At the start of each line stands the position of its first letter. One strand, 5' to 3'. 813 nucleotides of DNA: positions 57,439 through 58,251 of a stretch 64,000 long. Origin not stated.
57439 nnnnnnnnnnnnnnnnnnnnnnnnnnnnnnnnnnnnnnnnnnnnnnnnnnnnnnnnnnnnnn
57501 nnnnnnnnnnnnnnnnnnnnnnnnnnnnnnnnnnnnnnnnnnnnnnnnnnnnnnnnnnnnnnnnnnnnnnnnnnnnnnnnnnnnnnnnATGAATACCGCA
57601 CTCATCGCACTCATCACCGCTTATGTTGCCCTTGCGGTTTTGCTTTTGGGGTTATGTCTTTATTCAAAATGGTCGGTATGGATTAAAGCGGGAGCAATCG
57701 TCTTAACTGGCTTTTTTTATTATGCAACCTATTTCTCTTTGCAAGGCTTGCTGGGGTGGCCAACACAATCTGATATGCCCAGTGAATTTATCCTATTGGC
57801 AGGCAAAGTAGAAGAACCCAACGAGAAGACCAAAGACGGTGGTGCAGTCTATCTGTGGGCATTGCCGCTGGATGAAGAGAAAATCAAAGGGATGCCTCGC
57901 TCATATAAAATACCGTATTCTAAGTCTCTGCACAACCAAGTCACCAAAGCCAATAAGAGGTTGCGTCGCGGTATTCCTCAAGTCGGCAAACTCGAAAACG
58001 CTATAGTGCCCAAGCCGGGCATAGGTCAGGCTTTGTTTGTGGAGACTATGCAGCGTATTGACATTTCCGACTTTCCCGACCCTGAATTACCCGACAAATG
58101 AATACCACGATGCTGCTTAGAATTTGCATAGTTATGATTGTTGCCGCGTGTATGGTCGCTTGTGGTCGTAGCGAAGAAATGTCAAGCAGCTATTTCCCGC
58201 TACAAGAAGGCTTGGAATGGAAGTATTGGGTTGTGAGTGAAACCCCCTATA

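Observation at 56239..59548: Five-gene translationally coupled operon headed by a short MotA/ExbB-family proton channel with non-canonical partners and DsbC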

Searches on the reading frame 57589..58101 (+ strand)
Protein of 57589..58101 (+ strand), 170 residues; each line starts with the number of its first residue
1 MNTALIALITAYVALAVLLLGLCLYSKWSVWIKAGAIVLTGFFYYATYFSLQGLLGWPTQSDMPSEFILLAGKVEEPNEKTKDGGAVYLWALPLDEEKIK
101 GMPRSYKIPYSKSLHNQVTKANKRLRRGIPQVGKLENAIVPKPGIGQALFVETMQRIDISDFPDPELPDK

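Call 3: search_protein_families(library=pfam, proteins=[window:57589-58101:+], max_evalue=1)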
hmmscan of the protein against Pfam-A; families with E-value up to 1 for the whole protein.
window:57589-58101:+ (170 aa): 2 families
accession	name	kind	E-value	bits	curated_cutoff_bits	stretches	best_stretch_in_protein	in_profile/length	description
PF13567.11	DUF4131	-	0.0013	18.8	31.6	1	11-89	9-88/165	Domain of unknown function (DUF4131)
PF03862.18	SpoVAC_SpoVAEB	-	0.063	14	25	1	7-44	36-74/117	SpoVAC/SpoVAEB sporulation membrane protein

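Call 4: search_protein_families(library=ncbifam, proteins=[window:57589-58101:+], max_evalue=1)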
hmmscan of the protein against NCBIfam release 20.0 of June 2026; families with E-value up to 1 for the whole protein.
window:57589-58101:+ (170 aa): 0 families

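Call 25: find_homologous_proteins(query=window:57589-58101:+)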
Query window:57589-58101:+ (170 aa): 46 proteins with E <= 0.001 among 190 candidates.
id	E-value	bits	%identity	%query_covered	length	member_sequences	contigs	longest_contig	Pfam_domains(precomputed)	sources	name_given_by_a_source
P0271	2.2e-100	351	91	100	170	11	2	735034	-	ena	-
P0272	2.6e-91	322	82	100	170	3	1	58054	-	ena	-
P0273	5.4e-78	278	72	100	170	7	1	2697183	-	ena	-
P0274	2.6e-70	253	65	100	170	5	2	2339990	-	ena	-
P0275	2.3e-69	250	64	100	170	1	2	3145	-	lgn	-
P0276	4.0e-66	240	63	100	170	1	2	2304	-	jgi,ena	-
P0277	5.9e-64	233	61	100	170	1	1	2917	-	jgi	-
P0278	6.9e-49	184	49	100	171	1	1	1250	-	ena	-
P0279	9.4e-49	183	51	100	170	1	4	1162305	-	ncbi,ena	-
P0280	1.0e-47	180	50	100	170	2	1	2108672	-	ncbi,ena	-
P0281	2.3e-47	179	47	100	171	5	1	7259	-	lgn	-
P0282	5.4e-47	177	47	100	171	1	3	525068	-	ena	-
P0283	1.3e-46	176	49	100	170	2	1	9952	-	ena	-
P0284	4.6e-46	174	45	100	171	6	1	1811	-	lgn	-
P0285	1.1e-44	170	47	100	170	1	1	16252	-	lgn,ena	-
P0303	3.1e-25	107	36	100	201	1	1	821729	-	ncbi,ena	-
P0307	1.3e-24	105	40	80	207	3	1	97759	-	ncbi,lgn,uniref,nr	ncbi:MAG: hypothetical protein JWR51_3387 [Devosia sp.]|uniref:hypothetical protein n=1 Tax=Devosia 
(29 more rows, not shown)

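Call 29: search_protein_families(library=padloc, proteins=[window:57589-58101:+], max_evalue=1)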
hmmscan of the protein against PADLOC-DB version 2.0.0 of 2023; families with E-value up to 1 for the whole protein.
window:57589-58101:+ (170 aa): 0 families

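Call 35: predict_structure(alignment_id=A3)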
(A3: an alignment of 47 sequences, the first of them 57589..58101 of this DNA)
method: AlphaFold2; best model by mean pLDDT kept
length: 170 residues; sequences in the alignment: 47
mean_pLDDT: 71.6   pTM: 0.54
mean pLDDT of the five models: 71.6, 71.2, 70.4, 68.0, 64.9
residues with pLDDT >= 90: 0; 70-90: 110; 50-70: 42; < 50: 18
segments of 3 or more residues with pLDDT < 50: 138-154
pLDDT, mean of each block of 10 residues (from residue 1): 69 78 65 76 76 64 79 82 82 73 81 84 82 65 40 56 64
secondary structure, 60 per line:
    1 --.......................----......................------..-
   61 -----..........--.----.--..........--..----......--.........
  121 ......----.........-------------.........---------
elements in order: H3-25 H30-51 E66-75 E86-95 E104-109 H112-126 E131-139 E153-161

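Call 39: fold_search(model_id=the predicted structure, library=pdb)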
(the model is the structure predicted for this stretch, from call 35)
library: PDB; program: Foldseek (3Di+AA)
matches with E <= 10: 548; with E <= 0.001: 0
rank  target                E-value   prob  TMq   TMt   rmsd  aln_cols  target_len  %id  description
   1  9e3h_D                1.6e-01  0.47  0.26  0.36  10.0       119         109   14  Cryo EM structure of pertussis toxin in complex with neutralizing Fab PERT-61 (released 2025-10-29)
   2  9dei_I                2.0e-01  0.10  0.17  0.16  16.4       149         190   10  Trypanosoma brucei mitochondrial RNA-editing catalytic complex 1, U-deletion (RECC1) (released 2026-01-21)
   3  1s3o_B                2.7e-01  0.13  0.19  0.27  12.1       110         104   10  Human mitochondrial single strand DNA binding protein (hmSSB) (released 2004-06-22)
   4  6fwk_B                3.4e-01  0.16  0.20  0.04  16.7       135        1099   13  The crystal structure of Pol2CORE-M644G in complex with DNA and an incoming nucleotide (released 2019-01-30)
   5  8b76_B                4.1e-01  0.20  0.20  0.04  15.7       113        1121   14  The crystal structure of M644G variant of DNA Pol Epsilon containing dTTP in the polymerase active site (released 2023-11-01)
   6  7olc_SX               4.6e-01  0.25  0.23  0.27  11.5       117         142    8  Thermophilic eukaryotic 80S ribosome at idle POST state (released 2022-01-26)
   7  8gw5_A                4.6e-01  0.23  0.23  0.33   9.3        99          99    8  Crystal structure of SaSsbA complexed with glycerol (released 2023-09-20)
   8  6esq_G                5.5e-01  0.23  0.22  0.27   8.5       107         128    9  Structure of the acetoacetyl-CoA thiolase/HMG-CoA synthase complex from Methanothermococcus thermolithotrophicus soake (released 2018-03-14)
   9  7r81_Y2               5.5e-01  0.23  0.23  0.26  11.7       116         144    9  Structure of the translating Neurospora crassa ribosome arrested by cycloheximide (released 2021-12-01)
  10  9ca7_F                5.5e-01  0.21  0.24  0.11  14.5       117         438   12  Cryo-EM structure of human SRCAP-nucleosome complex in the fully-engaged state (composite structure) (released 2025-06-18)
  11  9qf5_An               5.8e-01  0.18  0.25  0.28  12.3       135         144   12  Structure of P. furiosus 70S ribosome grown at 102deg (released 2025-11-05)
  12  5ly5                  6.1e-01  0.20  0.21  0.36   6.6       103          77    9  Arcadin-1 from Pyrobaculum calidifontis (released 2017-01-18)
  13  8p0w_H                6.1e-01  0.16  0.18  0.17   7.5        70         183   16  Structure of the human Commander complex COMMD ring (released 2024-03-20)
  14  8b7e_A                6.5e-01  0.13  0.20  0.04  16.9       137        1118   13  The crystal structure of N828V variant of DNA Pol Epsilon containing UTP in the polymerase active site (released 2023-10-25)
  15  2k50_MODEL_1_A        6.5e-01  0.10  0.21  0.28  12.6       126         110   11  Solution NMR Structure of the replication Factor A Related Protein from Methanobacterium thermoautotrophicum.  (released 2008-07-15)
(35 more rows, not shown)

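Call 46: find_encoding_contigs(protein=P0307, flank=7000, max_places=2)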
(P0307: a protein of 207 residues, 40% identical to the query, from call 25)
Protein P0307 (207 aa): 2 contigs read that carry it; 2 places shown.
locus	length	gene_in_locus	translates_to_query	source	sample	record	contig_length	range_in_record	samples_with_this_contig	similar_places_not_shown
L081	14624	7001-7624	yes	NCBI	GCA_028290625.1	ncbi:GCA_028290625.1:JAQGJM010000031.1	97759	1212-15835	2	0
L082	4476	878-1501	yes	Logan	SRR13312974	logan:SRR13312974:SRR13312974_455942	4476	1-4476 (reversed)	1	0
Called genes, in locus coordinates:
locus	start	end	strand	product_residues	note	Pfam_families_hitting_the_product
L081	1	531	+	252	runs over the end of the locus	-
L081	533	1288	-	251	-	-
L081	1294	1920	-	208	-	PF00034:Cytochrom_C (weak), PF13442:Cytochrome_CBB3 (faint)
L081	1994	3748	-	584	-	PF01011:PQQ, PF13360:PQQ_2, PF13570:Beta-prop_ACSF4 (faint)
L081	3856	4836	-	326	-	PF00126:HTH_1, PF03466:LysR_substrate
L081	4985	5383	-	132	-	PF00034:Cytochrom_C (weak)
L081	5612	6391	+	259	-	PF01618:MotA_ExbB (weak)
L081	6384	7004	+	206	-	-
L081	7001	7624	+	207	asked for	-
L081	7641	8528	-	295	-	PF01370:Epimerase (faint), PF05368:NmrA, PF13460:NAD_binding_10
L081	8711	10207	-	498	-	PF00370:FGGY_N, PF02782:FGGY_C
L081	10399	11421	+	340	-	PF00296:Bac_luciferase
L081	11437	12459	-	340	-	PF08240:ADH_N, PF16912:Glu_dehyd_C, PF00107:ADH_zinc_N, PF13602:ADH_zinc_N_2 (weak)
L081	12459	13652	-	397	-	PF00155:Aminotran_1_2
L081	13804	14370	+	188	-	PF01381:HTH_3, PF13443:HTH_26 (faint), PF13560:HTH_31 (weak)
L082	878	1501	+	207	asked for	-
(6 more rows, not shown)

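Call 47: find_encoding_contigs(protein=P0303, flank=7000, max_places=2)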
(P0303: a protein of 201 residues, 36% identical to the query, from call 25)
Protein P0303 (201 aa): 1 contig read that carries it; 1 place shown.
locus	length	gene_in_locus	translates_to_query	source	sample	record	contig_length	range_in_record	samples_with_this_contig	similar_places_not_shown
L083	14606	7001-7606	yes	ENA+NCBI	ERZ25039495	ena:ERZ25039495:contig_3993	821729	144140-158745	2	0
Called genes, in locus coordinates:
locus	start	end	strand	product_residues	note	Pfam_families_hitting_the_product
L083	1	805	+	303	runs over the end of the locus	PF04963:Sigma54_CBD, PF04552:Sigma54_DBD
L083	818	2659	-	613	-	PF04055:Radical_SAM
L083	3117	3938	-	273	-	-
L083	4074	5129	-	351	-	-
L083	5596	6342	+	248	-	-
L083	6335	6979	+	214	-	-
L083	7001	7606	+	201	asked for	-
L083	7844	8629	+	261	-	PF01011:PQQ, PF13360:PQQ_2 (weak)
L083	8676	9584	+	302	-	PF01011:PQQ, PF13360:PQQ_2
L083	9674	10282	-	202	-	PF13442:Cytochrome_CBB3 (faint)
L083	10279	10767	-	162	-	PF00565:SNase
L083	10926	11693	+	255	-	-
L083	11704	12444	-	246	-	-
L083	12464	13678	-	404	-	PF13458:Peripla_BP_6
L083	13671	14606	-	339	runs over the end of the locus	PF02239:Cytochrom_D1 (faint), PF24684:Vgb_lyase (faint), PF25174:Beta-prop_THOC3 (faint), PF21783:YNCE (weak), PF22494:choice_anch_I (weak), PF10282:Lactonase (weak)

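Call 72: search_solved_structures(query=A3, max_evalue=10, show_alignments=2)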
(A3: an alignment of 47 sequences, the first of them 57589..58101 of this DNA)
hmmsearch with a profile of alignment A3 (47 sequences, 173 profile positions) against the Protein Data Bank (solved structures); distinct sequences matched with E-value up to 10: 0.

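Call 89: find_related_loci(query=A3, collection=metagenome_contigs, flank=10000)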
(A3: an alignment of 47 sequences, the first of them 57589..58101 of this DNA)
Query A3 (170 aa) in metagenome_contigs; peptide patterns used: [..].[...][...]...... (x = any residue, [..] = any of these).
411 stretches matched a pattern; 52 encode a relative of the query (tblastn E <= 1e-3); 52 distinct loci.
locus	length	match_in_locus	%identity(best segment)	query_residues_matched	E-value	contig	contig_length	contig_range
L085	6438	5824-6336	38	1-170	3e-38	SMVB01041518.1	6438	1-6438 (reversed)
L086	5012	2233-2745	41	1-170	4e-38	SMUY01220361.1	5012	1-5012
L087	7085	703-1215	38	1-170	7e-38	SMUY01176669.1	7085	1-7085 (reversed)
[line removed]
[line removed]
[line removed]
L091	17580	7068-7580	40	1-170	1e-37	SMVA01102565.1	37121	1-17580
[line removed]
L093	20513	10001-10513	40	1-170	5e-37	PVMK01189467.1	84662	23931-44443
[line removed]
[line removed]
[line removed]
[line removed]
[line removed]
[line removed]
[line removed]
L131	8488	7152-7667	31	28-170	1e-21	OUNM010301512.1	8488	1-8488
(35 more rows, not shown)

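Call 97: search_protein_families(library=ncbifam, proteins=[L109:3742-5517:+, L109:3137-3715:+, L109:5642-6199:-, L109:6310-6936:-, L109:6911-7771:+, L109:7782-8585:-, L109:300-836:-, L098:15627-17801:-, L098:13856-14995:-, L131:1929-3839:-], max_evalue=0.000001)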
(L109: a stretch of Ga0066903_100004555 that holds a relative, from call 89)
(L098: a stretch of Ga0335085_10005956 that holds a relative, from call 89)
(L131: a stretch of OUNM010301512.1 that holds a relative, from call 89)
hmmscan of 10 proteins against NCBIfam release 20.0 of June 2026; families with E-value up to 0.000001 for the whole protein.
L109:3742-5517:+ (591 aa): 4 families
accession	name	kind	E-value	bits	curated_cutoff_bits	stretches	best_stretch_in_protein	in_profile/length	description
TIGR03075.1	PQQ_enz_alc_DH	subfamily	2e-140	468.9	480.05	1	38-562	3-527/530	PQQ-dependent dehydrogenase, methanol/ethanol family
TIGR04528.1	acido_non_PQQ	subfamily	4.1e-111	372.2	650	1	54-562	4-485/493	acido-empty-quinoprotein group A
TIGR03074.1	PQQ_membr_DH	subfamily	5e-39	133.8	832.65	3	182-372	309-502/783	membrane-bound PQQ-dependent dehydrogenase, glucose/quinate/shikimate family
TIGR03300.1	assembly_YfgL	equivalog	1.3e-16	60.3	285.2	1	478-547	74-142/377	outer membrane protein assembly factor BamB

L109:3137-3715:+ (192 aa): 0 families

L109:5642-6199:- (185 aa): 0 families

L109:6310-6936:- (208 aa): 2 families
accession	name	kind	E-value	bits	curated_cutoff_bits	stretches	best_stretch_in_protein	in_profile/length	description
NF005082.0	PRK06518.1-2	subfamily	1.1e-07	31.9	367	1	86-201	63-182/196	hypothetical protein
NF005081.0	PRK06518.1-1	equivalog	2.7e-07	30.2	424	1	85-204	120-241/247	hypothetical protein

L109:6911-7771:+ (286 aa): 16 families
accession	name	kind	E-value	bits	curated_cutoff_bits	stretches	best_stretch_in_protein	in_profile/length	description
NF052603.1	penta_Alr5209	equivalog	3.5e-35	120.5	125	2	80-157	16-93/113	Alr5209 family pentapeptide repeat protein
NF047416.1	penta_HetL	equivalog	2.3e-34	118.8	260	2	59-169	62-170/218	heterocyst differentiation pentapeptide repeat protein HetL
NF011743.0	PRK15196.1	equivalog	7.9e-25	87.5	354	1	55-272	114-332/350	type III secretion system effector PipB2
NF011744.0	PRK15197.1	equivalog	3.6e-24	85.4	274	1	66-171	163-269/291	SPI-2 type III secretion system effector PipB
NF033086.2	penta_rpt_Qnr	equivalog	2e-16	60.4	240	1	69-174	78-183/211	Qnr family pentapeptide repeat protein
NF038182.1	penta_rpt_SmQnr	exception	3.2e-16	59.8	460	0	177-265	110-198/215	SmQnr family pentapeptide repeat protein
NF000349.1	mfpA_AE000516.2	equivalog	1.7e-15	57.3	360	0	160-240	75-155/183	pentapeptide repeat protein MfpA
NF000071.4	penta_rpt_QnrA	exception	8.8e-14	51.8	450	0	68-174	83-189/218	QnrA family quinolone resistance pentapeptide repeat protein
NF033375.2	penta_rpt_QnrE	exception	1.9e-13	50.9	480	0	70-174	82-191/214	QnrE family quinolone resistance pentapeptide repeat protein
NF000420.1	penta_rpt_QnrB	exception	1.2e-12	48.3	460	1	133-266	60-198/214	QnrB family quinolone resistance pentapeptide repeat protein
NF000139.2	penta_rpt_QnrD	exception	3.9e-12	46.6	425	0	132-265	59-192/214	QnrD family quinolone resistance pentapeptide repeat protein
NF012151.0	penta_rpt_QnrAS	exception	1.9e-11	44.4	490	0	68-174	83-189/218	QnrAS family quinolone resistance pentapeptide repeat protein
NF012152.0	penta_rpt_QnrC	exception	2e-11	44.3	500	0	164-271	8-111/221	QnrC family quinolone resistance pentapeptide repeat protein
NF000421.1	penta_rpt_QnrVC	exception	2.2e-11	44.1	460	0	178-270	17-110/218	QnrVC family quinolone resistance pentapeptide repeat protein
NF000056.3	penta_rpt_QnrS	exception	2e-10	40.7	460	0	68-175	83-190/218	QnrS family quinolone resistance pentapeptide repeat protein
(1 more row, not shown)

L109:7782-8585:- (267 aa): 0 families

L109:300-836:- (178 aa): 0 families

L098:15627-17801:- (724 aa): 9 families
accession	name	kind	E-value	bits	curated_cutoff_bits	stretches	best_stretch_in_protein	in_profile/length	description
TIGR03075.1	PQQ_enz_alc_DH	subfamily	3.5e-123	412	480.05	1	36-555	13-527/530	PQQ-dependent dehydrogenase, methanol/ethanol family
TIGR04528.1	acido_non_PQQ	subfamily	1.3e-111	373.8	650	1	40-556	2-486/493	acido-empty-quinoprotein group A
TIGR03074.1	PQQ_membr_DH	subfamily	1.7e-68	231.2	832.65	2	29-387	142-527/783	membrane-bound PQQ-dependent dehydrogenase, glucose/quinate/shikimate family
TIGR03300.1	assembly_YfgL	equivalog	4.2e-22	78.3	285.2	1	67-224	37-172/377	outer membrane protein assembly factor BamB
NF008351.0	PRK11138.1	equivalog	1.4e-20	73.2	423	1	53-223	29-186/394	outer membrane protein assembly factor BamB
TIGR02657.1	amicyanin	equivalog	1.1e-12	48.1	110.2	1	621-692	7-82/83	amicyanin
NF053615.1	SerThrKinAfsKStmc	equivalog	2.6e-10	39.6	1300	0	95-234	491-609/809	protein serine/threonine kinase AfsK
TIGR02656.1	cyanin_plasto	equivalog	4.9e-09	36.5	87.85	1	620-692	12-98/99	plastocyanin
TIGR03102.1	halo_cynanin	subfamily_domain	3.4e-08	33.5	93.8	1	617-691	34-113/115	halocyanin domain-containing protein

L098:13856-14995:- (379 aa): 5 families
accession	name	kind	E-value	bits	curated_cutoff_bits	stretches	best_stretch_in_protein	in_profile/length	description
NF040733.1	ABC_perm_U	equivalog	6.1e-24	84.9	295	1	133-375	7-249/251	ABC transporter permease subunit SaoP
NF008470.0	PRK11365.1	equivalog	4.6e-23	82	347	1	143-377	20-255/263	aliphatic sulfonate ABC transporter permease SsuC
NF007545.0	PRK10160.1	equivalog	9.2e-16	58.1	342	1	130-375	20-271/275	taurine ABC transporter permease TauC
TIGR01183.1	ntrB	equivalog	1.3e-13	51.1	209.05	1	178-361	14-197/202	nitrate ABC transporter permease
TIGR03416.1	ABC_choXWV_perm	equivalog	1.4e-08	34.5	363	1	185-359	90-261/267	choline ABC transporter permease subunit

L131:1929-3839:- (636 aa): 5 families
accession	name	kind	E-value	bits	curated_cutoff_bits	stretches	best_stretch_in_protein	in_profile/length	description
TIGR03075.1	PQQ_enz_alc_DH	subfamily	2.7e-121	405.8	480.05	1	94-611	13-527/530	PQQ-dependent dehydrogenase, methanol/ethanol family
TIGR04528.1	acido_non_PQQ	subfamily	1.1e-98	331.2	650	1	100-611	4-485/493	acido-empty-quinoprotein group A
TIGR03074.1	PQQ_membr_DH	subfamily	2.6e-35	121.5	832.65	1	81-422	136-502/783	membrane-bound PQQ-dependent dehydrogenase, glucose/quinate/shikimate family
TIGR03300.1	assembly_YfgL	equivalog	1.7e-12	46.7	285.2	1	152-287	60-173/377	outer membrane protein assembly factor BamB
NF008351.0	PRK11138.1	equivalog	9.1e-08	31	423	0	156-285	68-186/394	outer membrane protein assembly factor BamB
